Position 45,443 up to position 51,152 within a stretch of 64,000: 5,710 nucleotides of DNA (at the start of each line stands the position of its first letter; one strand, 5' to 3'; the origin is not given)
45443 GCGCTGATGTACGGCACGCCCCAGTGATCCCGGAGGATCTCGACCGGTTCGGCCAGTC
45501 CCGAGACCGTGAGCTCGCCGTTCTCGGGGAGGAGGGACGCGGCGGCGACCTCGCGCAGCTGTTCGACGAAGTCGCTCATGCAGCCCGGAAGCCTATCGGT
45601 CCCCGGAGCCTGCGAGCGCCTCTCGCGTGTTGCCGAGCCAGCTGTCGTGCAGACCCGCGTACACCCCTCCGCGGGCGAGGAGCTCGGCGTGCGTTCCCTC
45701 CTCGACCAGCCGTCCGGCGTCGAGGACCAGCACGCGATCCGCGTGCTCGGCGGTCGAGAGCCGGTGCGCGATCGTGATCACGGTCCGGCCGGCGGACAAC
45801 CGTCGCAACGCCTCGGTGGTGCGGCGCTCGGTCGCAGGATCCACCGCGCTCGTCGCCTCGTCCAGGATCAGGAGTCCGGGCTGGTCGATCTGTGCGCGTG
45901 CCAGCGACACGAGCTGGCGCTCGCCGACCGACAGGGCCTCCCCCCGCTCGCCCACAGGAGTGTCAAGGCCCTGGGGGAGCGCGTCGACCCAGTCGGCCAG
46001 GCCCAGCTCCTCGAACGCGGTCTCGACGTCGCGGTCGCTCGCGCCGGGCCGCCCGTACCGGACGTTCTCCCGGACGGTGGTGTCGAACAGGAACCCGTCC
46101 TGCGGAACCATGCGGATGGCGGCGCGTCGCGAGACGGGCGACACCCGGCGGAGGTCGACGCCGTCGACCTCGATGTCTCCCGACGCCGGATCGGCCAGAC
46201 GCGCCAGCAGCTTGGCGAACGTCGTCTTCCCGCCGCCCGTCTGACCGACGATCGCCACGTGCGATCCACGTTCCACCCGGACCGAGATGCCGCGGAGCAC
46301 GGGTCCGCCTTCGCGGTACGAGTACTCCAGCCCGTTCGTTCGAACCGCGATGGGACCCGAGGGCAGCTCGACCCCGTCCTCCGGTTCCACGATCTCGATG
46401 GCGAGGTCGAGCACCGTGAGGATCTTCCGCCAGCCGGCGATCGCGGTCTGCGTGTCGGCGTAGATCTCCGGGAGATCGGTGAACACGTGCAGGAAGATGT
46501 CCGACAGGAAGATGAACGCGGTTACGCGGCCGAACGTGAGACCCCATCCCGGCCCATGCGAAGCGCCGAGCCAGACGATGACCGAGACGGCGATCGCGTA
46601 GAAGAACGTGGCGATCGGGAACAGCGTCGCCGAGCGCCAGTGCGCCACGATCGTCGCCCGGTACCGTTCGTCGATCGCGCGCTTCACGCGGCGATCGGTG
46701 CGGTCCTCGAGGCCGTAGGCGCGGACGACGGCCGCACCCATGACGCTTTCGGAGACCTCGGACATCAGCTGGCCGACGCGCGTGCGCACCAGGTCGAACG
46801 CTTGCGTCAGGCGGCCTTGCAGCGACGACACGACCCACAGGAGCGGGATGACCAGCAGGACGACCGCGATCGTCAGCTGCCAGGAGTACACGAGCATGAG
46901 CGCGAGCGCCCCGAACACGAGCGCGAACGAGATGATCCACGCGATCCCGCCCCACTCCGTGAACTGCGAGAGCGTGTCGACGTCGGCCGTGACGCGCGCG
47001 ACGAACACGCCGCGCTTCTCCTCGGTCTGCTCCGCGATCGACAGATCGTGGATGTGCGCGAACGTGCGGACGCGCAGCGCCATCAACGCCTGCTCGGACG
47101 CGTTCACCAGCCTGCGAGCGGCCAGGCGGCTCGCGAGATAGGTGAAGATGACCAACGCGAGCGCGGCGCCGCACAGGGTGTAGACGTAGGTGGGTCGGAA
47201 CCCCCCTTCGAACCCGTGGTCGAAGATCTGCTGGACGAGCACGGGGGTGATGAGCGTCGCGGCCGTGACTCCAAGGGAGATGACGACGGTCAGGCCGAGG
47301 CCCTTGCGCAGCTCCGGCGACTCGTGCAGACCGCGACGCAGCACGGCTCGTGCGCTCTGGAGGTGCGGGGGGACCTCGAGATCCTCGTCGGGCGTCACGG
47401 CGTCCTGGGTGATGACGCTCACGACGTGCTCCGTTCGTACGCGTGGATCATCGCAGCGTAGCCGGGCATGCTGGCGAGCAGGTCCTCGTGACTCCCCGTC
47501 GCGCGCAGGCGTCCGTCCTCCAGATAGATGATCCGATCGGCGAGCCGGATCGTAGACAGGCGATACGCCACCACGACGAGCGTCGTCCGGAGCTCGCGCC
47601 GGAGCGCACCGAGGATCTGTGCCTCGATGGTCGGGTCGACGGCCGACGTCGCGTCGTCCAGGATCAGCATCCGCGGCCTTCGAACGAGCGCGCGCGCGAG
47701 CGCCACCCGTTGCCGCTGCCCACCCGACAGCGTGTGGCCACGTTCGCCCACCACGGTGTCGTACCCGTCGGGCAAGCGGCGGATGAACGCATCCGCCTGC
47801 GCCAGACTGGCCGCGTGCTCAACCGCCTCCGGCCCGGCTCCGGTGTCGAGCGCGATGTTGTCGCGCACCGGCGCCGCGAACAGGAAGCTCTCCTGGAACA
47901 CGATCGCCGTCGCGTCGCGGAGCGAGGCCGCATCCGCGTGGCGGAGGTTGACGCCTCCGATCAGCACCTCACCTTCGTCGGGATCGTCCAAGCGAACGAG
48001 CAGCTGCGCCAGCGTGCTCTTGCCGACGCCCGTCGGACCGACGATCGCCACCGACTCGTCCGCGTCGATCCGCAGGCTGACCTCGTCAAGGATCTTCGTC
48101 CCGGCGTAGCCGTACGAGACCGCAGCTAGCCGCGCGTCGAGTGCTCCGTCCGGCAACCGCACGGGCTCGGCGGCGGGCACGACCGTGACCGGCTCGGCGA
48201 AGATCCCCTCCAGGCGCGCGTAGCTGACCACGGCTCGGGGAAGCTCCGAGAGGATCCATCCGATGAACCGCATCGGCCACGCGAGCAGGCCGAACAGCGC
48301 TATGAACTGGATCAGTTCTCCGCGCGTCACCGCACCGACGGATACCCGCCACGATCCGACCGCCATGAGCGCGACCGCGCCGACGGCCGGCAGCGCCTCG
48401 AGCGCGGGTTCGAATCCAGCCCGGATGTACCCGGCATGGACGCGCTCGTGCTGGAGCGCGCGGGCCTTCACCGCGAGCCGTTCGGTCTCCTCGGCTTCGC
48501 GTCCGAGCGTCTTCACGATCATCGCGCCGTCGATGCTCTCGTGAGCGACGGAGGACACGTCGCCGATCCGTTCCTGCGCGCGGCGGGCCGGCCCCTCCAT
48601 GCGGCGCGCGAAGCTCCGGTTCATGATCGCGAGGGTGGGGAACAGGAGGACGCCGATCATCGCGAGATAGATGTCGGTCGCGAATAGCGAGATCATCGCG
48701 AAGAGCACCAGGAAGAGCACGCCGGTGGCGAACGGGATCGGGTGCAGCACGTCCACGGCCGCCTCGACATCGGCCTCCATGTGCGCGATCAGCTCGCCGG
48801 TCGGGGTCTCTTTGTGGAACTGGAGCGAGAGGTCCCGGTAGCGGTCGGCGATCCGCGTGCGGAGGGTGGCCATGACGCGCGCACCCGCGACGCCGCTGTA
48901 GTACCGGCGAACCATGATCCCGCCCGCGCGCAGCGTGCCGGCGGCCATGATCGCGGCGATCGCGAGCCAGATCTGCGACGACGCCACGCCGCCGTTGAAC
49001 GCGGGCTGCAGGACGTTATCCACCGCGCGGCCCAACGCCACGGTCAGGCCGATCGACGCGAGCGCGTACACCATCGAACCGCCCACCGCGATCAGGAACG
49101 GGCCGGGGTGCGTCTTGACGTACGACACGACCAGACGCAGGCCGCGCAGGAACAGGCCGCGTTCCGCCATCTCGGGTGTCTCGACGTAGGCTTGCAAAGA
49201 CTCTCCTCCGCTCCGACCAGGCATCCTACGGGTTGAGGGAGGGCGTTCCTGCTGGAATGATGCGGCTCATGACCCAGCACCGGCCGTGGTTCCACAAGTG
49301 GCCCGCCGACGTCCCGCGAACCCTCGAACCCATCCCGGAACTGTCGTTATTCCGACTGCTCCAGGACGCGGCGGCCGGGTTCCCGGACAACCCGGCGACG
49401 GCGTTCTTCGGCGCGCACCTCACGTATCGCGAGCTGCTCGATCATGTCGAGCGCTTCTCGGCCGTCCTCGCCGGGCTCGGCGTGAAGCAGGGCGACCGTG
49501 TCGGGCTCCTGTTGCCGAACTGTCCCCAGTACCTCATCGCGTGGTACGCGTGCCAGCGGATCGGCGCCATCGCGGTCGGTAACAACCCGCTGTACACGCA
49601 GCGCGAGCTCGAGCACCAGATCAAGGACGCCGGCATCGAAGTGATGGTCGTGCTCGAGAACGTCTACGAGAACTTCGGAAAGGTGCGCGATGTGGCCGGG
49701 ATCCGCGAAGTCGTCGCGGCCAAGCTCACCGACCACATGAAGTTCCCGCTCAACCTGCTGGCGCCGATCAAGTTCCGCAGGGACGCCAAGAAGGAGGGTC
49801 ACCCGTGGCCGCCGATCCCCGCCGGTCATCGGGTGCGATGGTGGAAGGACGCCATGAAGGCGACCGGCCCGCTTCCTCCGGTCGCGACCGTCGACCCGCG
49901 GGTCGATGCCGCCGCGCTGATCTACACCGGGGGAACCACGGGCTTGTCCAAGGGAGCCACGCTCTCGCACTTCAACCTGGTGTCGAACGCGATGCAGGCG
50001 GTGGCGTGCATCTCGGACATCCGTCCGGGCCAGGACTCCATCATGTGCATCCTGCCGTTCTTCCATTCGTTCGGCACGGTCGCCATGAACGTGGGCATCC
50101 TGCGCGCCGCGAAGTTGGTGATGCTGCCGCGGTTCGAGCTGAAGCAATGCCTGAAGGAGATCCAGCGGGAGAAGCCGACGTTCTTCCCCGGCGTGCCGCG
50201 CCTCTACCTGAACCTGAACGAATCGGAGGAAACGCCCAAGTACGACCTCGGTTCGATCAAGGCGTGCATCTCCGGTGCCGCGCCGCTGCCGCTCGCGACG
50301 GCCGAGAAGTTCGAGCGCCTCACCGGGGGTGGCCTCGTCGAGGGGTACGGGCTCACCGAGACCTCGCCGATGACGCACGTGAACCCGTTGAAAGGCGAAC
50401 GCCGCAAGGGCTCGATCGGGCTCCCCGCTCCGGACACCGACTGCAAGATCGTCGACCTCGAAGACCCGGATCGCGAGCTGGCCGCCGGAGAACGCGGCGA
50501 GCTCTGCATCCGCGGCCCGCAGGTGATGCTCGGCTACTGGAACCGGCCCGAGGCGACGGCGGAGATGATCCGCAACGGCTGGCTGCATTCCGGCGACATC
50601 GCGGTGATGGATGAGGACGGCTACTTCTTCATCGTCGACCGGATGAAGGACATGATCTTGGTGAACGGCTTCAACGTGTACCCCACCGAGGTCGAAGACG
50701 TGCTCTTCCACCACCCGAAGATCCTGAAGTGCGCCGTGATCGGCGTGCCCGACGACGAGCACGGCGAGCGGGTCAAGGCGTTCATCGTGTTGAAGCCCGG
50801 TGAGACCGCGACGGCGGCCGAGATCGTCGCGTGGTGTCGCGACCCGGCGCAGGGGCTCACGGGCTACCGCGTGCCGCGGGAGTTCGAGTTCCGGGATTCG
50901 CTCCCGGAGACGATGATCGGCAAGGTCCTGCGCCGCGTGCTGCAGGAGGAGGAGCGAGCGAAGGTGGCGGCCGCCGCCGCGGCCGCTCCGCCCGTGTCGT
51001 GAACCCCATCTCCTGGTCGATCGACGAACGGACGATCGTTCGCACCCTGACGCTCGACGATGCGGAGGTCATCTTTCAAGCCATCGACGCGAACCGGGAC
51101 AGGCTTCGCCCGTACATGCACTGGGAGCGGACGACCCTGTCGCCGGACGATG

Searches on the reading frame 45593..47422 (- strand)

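Call 85: search_protein_families(library=pfam, proteins=[window:45593-47422:-], max_evalue=0.00001)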
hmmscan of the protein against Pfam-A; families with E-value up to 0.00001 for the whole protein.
window:45593-47422:- (609 aa): 2 families
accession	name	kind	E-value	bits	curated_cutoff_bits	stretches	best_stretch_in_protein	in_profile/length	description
PF00664.28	ABC_membrane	-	1.6e-32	113.7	28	1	43-310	2-270/274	ABC transporter transmembrane region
PF00005.33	ABC_tran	-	6.1e-30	105.1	25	1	376-525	1-137/137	ABC transporter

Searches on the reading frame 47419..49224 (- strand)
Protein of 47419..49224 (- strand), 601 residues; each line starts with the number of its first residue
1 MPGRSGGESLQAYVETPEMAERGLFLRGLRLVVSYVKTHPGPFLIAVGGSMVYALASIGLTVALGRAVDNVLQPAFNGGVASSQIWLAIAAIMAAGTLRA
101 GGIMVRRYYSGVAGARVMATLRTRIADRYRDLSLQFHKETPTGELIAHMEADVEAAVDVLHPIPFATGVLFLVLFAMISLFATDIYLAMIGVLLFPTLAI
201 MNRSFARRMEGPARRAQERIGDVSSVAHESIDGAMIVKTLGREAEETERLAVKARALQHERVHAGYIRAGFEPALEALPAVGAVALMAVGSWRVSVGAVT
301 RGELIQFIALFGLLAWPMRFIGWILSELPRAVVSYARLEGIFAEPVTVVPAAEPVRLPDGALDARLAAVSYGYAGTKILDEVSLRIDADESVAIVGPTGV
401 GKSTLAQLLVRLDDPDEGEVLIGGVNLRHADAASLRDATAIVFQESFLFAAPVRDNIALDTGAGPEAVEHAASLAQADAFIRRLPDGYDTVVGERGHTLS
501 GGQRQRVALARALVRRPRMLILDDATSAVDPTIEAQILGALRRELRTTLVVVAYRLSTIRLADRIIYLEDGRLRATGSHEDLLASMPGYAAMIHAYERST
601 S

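Call 85: search_protein_families(library=pfam, proteins=[window:47419-49224:-], max_evalue=0.00001)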
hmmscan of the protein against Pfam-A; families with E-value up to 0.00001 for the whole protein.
window:47419-49224:- (601 aa): 2 families
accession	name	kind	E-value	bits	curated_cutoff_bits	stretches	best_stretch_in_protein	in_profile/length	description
PF00005.33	ABC_tran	-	7.4e-32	111.3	25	1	379-527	1-137/137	ABC transporter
PF00664.28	ABC_membrane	-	1.9e-29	103.7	28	1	45-318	3-274/274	ABC transporter transmembrane region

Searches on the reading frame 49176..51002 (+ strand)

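Call 85: search_protein_families(library=pfam, proteins=[window:49176-51002:+], max_evalue=0.00001)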
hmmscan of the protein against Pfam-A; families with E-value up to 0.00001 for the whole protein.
window:49176-51002:+ (608 aa): 2 families
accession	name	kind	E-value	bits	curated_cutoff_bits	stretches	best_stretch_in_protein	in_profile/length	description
PF00501.34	AMP-binding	-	6e-96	322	29.9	1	63-455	2-384/384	AMP-binding enzyme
PF13193.12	AMP-binding_C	-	1.7e-18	67.8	24.5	1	505-583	1-76/76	AMP-binding enzyme C-terminal domain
